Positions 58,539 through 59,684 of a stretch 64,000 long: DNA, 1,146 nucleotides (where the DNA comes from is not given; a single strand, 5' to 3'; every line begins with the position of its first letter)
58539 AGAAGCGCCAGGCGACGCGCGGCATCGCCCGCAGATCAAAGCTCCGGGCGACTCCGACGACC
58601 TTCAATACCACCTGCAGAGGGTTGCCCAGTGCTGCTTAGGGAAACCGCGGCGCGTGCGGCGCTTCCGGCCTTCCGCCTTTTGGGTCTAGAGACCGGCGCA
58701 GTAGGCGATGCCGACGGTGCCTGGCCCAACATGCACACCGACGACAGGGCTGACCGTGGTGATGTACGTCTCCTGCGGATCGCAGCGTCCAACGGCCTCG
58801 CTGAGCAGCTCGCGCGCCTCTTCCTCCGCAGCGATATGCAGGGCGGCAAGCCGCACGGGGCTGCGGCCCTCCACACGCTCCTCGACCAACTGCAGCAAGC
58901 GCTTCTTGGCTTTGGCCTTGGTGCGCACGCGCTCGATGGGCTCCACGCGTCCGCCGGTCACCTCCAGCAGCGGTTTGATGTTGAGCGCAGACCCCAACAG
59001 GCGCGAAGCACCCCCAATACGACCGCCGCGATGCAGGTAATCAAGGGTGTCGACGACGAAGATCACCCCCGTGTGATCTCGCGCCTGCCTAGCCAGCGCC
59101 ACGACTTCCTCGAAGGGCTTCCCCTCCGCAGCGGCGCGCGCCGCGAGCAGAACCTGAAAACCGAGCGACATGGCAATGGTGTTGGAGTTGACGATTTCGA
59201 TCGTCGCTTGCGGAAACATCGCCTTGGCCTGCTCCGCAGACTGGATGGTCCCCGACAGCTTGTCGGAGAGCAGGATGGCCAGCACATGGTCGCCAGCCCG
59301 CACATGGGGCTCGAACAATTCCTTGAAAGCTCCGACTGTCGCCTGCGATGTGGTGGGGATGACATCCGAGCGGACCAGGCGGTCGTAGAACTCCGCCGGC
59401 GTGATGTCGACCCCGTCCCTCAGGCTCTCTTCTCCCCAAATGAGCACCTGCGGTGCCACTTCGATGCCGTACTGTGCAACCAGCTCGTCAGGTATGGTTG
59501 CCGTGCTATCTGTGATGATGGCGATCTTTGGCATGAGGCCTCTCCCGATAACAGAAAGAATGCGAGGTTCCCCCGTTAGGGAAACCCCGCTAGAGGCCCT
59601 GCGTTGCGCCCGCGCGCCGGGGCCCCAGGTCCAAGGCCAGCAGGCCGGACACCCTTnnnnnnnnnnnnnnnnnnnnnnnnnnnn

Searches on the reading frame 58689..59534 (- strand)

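Call 42: search_protein_families(library=pfam, proteins=[window:58689-59534:-], max_evalue=0.00001)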
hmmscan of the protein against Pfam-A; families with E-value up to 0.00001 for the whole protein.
window:58689-59534:- (282 aa): 1 family
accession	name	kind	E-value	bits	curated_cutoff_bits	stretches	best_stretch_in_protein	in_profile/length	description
PF02645.21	DegV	-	1.1e-87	294.3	27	1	3-279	1-278/280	Uncharacterised protein, DegV family COG1307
